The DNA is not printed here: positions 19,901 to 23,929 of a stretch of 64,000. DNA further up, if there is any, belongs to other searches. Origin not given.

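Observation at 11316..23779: Three tandem DSR2-like SIR2 defense paralogs: one fused, two split at different positions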

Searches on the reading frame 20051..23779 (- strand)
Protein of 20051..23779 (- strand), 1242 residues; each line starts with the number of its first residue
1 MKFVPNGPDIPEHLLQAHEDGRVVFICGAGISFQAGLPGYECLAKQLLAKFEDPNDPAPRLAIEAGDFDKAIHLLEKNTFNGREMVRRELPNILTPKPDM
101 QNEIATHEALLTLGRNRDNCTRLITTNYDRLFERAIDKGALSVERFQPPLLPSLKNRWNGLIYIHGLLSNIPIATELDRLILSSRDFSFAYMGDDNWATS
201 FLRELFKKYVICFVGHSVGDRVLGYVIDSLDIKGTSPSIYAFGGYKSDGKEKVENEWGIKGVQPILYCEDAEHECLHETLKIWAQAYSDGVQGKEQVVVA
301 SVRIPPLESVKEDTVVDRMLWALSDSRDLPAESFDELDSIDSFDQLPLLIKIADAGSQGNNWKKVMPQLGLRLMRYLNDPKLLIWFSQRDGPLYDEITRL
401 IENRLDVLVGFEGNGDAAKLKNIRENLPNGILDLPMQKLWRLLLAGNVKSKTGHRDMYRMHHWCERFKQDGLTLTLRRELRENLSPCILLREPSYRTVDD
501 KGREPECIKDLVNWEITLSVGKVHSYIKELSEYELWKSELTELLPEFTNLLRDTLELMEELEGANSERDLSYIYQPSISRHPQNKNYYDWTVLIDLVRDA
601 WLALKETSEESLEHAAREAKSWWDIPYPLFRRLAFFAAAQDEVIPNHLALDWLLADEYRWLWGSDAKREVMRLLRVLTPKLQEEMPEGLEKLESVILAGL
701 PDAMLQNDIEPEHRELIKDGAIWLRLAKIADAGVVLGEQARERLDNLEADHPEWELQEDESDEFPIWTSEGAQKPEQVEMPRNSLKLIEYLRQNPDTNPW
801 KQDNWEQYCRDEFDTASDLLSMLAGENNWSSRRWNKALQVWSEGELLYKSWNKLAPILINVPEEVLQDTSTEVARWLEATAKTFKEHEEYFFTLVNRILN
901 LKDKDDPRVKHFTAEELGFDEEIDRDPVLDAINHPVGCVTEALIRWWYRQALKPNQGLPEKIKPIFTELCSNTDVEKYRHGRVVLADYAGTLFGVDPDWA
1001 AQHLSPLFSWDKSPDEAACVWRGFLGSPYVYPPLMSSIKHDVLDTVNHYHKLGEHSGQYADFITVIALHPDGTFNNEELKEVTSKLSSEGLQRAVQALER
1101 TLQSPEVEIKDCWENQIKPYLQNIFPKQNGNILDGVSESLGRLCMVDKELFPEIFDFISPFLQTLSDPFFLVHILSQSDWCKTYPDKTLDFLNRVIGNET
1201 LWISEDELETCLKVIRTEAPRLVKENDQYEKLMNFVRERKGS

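Call 4: search_protein_families(library=pfam, proteins=[window:20051-23779:-], max_evalue=0.01)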
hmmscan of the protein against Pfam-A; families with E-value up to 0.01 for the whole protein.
window:20051-23779:- (1242 aa): 1 family
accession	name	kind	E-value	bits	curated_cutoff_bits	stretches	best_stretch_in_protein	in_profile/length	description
PF13289.12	SIR2_2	-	1.3e-17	64.7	24.5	1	122-263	2-139/141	SIR2-like domain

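Call 5: search_protein_families(library=padloc, proteins=[window:20051-23779:-], max_evalue=0.01)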
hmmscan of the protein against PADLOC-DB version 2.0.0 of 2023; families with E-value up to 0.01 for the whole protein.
window:20051-23779:- (1242 aa): 11 families
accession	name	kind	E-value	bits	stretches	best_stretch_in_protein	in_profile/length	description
PDLC02183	Dsr1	-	0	1138.4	2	351-1239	400-1273/1275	-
PDLC04167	Dsr1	-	5.5e-152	506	1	1-1239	1-1242/1248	-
PDLC04166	Dsr1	-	1.6e-12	44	1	7-285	9-281/1227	-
PDLC04087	SIR2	-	8.1e-08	29.5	1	15-143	11-155/343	-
PDLC04082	SIR2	-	8.2e-08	29.5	2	110-144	119-152/345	-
PDLC03856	LmuA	-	4.3e-06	24.1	1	12-226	6-213/433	-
PDLC04081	SIR2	-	1.8e-05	22.1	1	83-143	102-160/345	-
PDLC04968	PDC-S25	-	0.00028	18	1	87-221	109-232/517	-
PDLC04091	SIR2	-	0.00067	17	1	15-144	10-152/345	-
PDLC00407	ThsA1|ThsA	-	0.00085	16.1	1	16-242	15-222/478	STALD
PDLC04079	SIR2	-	0.0023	14.5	1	121-156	186-222/430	-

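Call 15: find_encoding_contigs(protein=window:20051-23779:-, flank=10000, max_places=10)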
Protein window:20051-23779:- (1242 aa): no gene with exactly this product is on record in the collection.

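Call 16: find_homologous_proteins(query=window:20051-23779:-, max_evalue=1e-10)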
Query window:20051-23779:- (1242 aa): 1581 proteins with E <= 1e-10 among 8000 candidates; the best 120 are listed.
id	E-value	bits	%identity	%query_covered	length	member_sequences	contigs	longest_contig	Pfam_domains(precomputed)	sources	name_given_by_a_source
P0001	0.0e+0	2908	100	100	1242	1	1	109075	PF13289.13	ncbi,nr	ncbi:MAG: SIR2 family protein [Gammaproteobacteria bacterium AqS3]|nr:SIR2 family protein [Gammaprot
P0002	0.0e+0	1281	49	100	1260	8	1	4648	PF13289.13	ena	-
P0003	0.0e+0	1261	48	100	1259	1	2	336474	PF13289.13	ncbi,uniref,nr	ncbi:MAG: hypothetical protein KatS3mg122_2728 [Caldimonas sp.]|uniref:anti-phage defense-associated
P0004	0.0e+0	1258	48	100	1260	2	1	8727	PF13289.13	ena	-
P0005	0.0e+0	1257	48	100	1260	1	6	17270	PF13289.13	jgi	jgi:hypothetical protein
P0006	0.0e+0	1256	49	100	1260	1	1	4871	PF13289.13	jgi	jgi:hypothetical protein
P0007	0.0e+0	1255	49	100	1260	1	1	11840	PF13289.13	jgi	-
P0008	0.0e+0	1255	48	100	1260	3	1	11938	PF13289.13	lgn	-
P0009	0.0e+0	1254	48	100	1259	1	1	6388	PF13289.13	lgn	-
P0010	0.0e+0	1253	48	100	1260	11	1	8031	PF13289.13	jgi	jgi:hypothetical protein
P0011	0.0e+0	1252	48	100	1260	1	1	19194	PF13289.13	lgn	-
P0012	0.0e+0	1252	48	100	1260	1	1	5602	PF13289.13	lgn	-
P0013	0.0e+0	1251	48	100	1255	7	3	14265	PF13289.13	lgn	-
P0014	0.0e+0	1250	48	100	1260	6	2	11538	PF13289.13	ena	-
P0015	0.0e+0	1247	48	100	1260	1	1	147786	PF13289.13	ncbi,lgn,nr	ncbi:MAG: hypothetical protein GEU87_15665 [Alphaproteobacteria bacterium]|nr:hypothetical protein [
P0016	0.0e+0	1247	48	100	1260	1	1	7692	PF13289.13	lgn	-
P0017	0.0e+0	1247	48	100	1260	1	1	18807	PF13289.13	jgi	-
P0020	0.0e+0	1246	48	100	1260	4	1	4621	PF13289.13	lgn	-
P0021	0.0e+0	1245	48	100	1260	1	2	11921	PF13289.13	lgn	-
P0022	0.0e+0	1245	48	100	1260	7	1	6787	PF13289.13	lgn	-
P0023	0.0e+0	1244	48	100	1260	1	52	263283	PF13289.13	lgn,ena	-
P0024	0.0e+0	1242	49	100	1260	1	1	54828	PF13289.13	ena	-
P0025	0.0e+0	1242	48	100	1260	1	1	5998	PF13289.13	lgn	-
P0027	0.0e+0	1240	49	100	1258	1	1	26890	PF13289.13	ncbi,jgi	-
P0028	0.0e+0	1240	48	99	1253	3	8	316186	PF13289.13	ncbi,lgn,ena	ncbi:TPA: anti-phage defense-associated sirtuin Dsr1 [Stenotrophomonas maltophilia]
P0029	0.0e+0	1240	48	100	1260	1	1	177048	PF13289.13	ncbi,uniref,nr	ncbi:hypothetical protein A167_01104 [Alcanivorax sp. S71-1-4]|uniref:anti-phage defense-associated 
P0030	0.0e+0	1239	48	100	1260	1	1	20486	PF13289.13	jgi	jgi:hypothetical protein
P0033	0.0e+0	1238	48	100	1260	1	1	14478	PF13289.13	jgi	jgi:hypothetical protein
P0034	0.0e+0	1237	48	100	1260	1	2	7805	PF13289.13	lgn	-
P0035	0.0e+0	1237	48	100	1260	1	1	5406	PF13289.13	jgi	jgi:hypothetical protein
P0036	0.0e+0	1237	48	100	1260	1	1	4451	PF13289.13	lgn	-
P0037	0.0e+0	1237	48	100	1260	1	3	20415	PF13289.13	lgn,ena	-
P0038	0.0e+0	1236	48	100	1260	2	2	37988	PF13289.13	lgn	-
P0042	0.0e+0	1235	48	100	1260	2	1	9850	PF13289.13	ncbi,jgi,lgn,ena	-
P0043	0.0e+0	1234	48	100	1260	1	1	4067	PF13289.13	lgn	-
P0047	0.0e+0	1233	48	100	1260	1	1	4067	PF13289.13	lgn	-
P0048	0.0e+0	1233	48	100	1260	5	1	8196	PF13289.13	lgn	-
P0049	0.0e+0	1232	48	100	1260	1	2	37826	PF13289.13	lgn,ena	-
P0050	0.0e+0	1231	48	100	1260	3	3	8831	PF13289.13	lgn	-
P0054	0.0e+0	1230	48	100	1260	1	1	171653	PF13289.13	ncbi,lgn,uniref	ncbi:anti-phage defense-associated sirtuin Dsr1 [Parvibaculum sp.]|uniref:anti-phage defense-associa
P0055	0.0e+0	1229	48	100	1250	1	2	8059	PF13289.13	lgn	-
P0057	0.0e+0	1228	48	100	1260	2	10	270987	PF13289.13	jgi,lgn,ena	jgi:hypothetical protein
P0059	0.0e+0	1227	47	100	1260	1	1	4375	PF13289.13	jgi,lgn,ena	-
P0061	0.0e+0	1225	47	100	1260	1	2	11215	PF13289.13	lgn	-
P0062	0.0e+0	1225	48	100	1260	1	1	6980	PF13289.13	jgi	jgi:hypothetical protein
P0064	0.0e+0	1224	47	100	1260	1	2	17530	PF13289.13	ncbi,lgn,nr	ncbi:MAG: SIR2 family protein [Rhizobium sp.]|nr:SIR2 family protein [Rhizobium sp.]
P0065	0.0e+0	1224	48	100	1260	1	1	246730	PF13289.13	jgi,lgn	jgi:hypothetical protein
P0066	0.0e+0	1224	48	100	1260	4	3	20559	PF13289.13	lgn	-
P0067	0.0e+0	1223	47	100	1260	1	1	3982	PF13289.13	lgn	-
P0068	0.0e+0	1223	47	100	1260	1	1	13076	PF13289.13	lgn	-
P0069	0.0e+0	1223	47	100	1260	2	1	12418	PF13289.13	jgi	jgi:hypothetical protein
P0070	0.0e+0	1223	47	100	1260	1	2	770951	PF13289.13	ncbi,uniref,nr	ncbi:anti-phage defense-associated sirtuin Dsr1 [Chromohalobacter sarecensis]|uniref:Anti-phage defe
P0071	0.0e+0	1223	48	100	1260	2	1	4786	PF13289.13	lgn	-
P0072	0.0e+0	1223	47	100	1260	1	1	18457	PF13289.13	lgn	-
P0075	0.0e+0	1222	47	100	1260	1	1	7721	PF13289.13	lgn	-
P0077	0.0e+0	1221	48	100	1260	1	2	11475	PF13289.13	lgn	-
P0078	0.0e+0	1220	47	100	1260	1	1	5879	PF13289.13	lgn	-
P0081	0.0e+0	1219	48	100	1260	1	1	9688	PF13289.13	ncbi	-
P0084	0.0e+0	1218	47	100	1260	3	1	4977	PF13289.13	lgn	-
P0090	0.0e+0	1215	47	100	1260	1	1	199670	PF13289.13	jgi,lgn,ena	-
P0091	0.0e+0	1215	47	100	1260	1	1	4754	PF13289.13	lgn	-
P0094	0.0e+0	1214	47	100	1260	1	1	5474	PF13289.13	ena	-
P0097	0.0e+0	1212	48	100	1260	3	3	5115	PF13289.13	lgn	-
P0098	0.0e+0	1212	47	100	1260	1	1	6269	PF13289.13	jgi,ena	-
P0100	0.0e+0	1210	47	100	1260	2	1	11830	PF13289.13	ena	-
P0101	0.0e+0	1210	47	100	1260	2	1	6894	PF13289.13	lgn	-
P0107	0.0e+0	1208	47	100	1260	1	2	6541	PF13289.13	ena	-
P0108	0.0e+0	1207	47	100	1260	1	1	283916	PF13289.13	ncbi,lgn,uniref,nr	ncbi:anti-phage defense-associated sirtuin Dsr1 [Dokdonella immobilis]|uniref:SIR2-like domain-conta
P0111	0.0e+0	1206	47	100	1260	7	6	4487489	PF13289.13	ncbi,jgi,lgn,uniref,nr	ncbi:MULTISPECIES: anti-phage defense-associated sirtuin Dsr1 [Stenotrophomonas]|uniref:anti-phage d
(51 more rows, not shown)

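Call 17: search_solved_structures(query=window:20051-23779:-, max_evalue=0.01)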
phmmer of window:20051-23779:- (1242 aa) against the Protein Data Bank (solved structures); distinct sequences matched with E-value up to 0.01: 0.

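Call 24: find_related_loci(query=A2, collection=genome_contigs, flank=10000)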
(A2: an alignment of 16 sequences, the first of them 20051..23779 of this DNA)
Query A2 (1242 aa) in genome_contigs; peptide patterns used: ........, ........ (x = any residue, [..] = any of these).
596 stretches matched a pattern (row limit reached: there are more); 473 encode a relative of the query (tblastn E <= 1e-3); the best 80 are kept; 79 distinct loci.
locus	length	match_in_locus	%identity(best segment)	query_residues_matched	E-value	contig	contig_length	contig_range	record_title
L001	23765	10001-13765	48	1-1237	0e+0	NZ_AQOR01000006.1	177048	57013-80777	Alcanivorax sp. S71-1-4 contig6, whole genome shotgun sequence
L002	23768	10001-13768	48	1-1238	0e+0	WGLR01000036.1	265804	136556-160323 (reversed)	MAG: Betaproteobacteria bacterium isolate RI_222 c_000000034830, whole genome shotgun sequence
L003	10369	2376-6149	48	1-1238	0e+0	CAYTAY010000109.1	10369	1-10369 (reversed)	MAG TPA_asm: uncultured Azoarcus sp. isolate binchicken_co315_29 genome assembly, contig: NODE_3573_length_10369_cov_10.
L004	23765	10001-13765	48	1-1237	0e+0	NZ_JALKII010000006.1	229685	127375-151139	Alcanivorax quisquiliarum strain CY1518 NODE_6_length_229685_cov_236.526506, whole genome shotgun sequence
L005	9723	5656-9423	48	1-1238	0e+0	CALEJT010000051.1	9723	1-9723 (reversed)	MAG TPA_asm: uncultured Gammaproteobacteria bacterium isolate SRR4028131_bin.63_CONCOCT_v1.1_MAG genome assembly, contig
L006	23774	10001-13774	48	1-1240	0e+0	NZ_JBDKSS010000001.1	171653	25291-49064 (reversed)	MAG: Parvibaculum sp. isolate 6_bin.230 c_000000019517, whole genome shotgun sequence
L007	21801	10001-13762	48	2-1238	0e+0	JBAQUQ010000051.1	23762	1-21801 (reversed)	MAG: Burkholderiaceae bacterium isolate MFD03291_ilm_asm_bin12 k127_40382, whole genome shotgun sequence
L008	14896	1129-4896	45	1-1238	0e+0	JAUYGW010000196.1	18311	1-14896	MAG: Gallionella sp. isolate C24_maxbin.023_sub C24_k141_504586, whole genome shotgun sequence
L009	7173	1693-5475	45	1-1240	0e+0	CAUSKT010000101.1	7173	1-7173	MAG TPA_asm: uncultured Neisseria sp. isolate SRR5395374_bin.13_MetaWRAP_v1.3_MAG genome assembly, contig: ERZ14221179_3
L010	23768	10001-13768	47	1-1238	0e+0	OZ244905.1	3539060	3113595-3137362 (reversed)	MAG: Gammaproteobacteria bacterium isolate a734ccac-b7d8-410a-8793-3c98b358ebc9 genome assembly, chromosome: 1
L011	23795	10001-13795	45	1-1242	0e+0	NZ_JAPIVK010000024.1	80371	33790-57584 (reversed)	Microbulbifer halophilus strain KCTC 12848 Scaffold24, whole genome shotgun sequence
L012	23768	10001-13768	47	1-1238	0e+0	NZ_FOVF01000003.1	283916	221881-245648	Dokdonella immobilis strain CGMCC 1.7659, whole genome shotgun sequence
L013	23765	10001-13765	45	1-1237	0e+0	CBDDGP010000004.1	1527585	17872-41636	MAG: Wenzhouxiangellaceae bacterium isolate 6a728a82-22b8-463c-b192-572c318cfd5d genome assembly, contig: contig_4, whol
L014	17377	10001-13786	45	1-1237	0e+0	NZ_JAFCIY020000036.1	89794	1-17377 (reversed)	Desulfuromonas sp. CSMB_57 NODE_11_length_89794_cov_49.732567, whole genome shotgun sequence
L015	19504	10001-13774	46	1-1237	0e+0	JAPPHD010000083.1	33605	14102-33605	MAG: Gammaproteobacteria bacterium isolate RHO1_bin_72 NODE_2412_length_33605_cov_10.821162, whole genome shotgun sequen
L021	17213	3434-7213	43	1-1242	0e+0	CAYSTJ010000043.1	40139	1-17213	MAG TPA_asm: uncultured Cellvibrionaceae bacterium isolate SRP220891_co3_13 genome assembly, contig: NODE_904_length_401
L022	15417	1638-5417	44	1-1240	0e+0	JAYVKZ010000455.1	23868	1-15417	MAG: Betaproteobacteria bacterium isolate GL54_UP_concoct_14 GL54_UP_concoct_14_454, whole genome shotgun sequence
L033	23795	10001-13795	43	1-1242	0e+0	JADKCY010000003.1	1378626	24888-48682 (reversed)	MAG: Lysobacterales bacterium isolate OdNE_18-Q3-R46-58_MAXAC.230 tig00000264-10-13779230, whole genome shotgun sequence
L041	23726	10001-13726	42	1-1242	0e+0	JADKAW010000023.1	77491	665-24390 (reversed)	MAG: Candidatus Rhodoferax mariagerensis isolate Mari_18-Q3-R65-66_BATAC.397 tig00011509-10-772580, whole genome shotgun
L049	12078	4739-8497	40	1-1240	0e+0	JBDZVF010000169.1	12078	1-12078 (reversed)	MAG: Pseudomonadota bacterium isolate PE_dung25 NODE_2078_length_12078, whole genome shotgun sequence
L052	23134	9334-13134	42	1-1240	0e+0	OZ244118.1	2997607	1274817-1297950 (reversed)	MAG: uncultured candidatus Porisulfidus sp. isolate f8cba6c3-7e1b-4da5-9e71-6b9c0636047c genome assembly, chromosome: 1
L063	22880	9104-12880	38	1-1240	0e+0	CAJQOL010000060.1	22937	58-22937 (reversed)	MAG: uncultured Kangiellaceae bacterium isolate 10_20180511_Bin_METABAT_33_1 genome assembly, contig: c_000003336766, wh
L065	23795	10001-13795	41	1-1242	0e+0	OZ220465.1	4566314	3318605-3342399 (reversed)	MAG: Alphaproteobacteria bacterium isolate 2e117dc1-b724-48be-a0dc-3928aadd10ea genome assembly, chromosome: 1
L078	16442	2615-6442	38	1-1240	0e+0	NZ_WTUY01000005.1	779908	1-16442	Alcanivorax sp. DP30 scaffold5, whole genome shotgun sequence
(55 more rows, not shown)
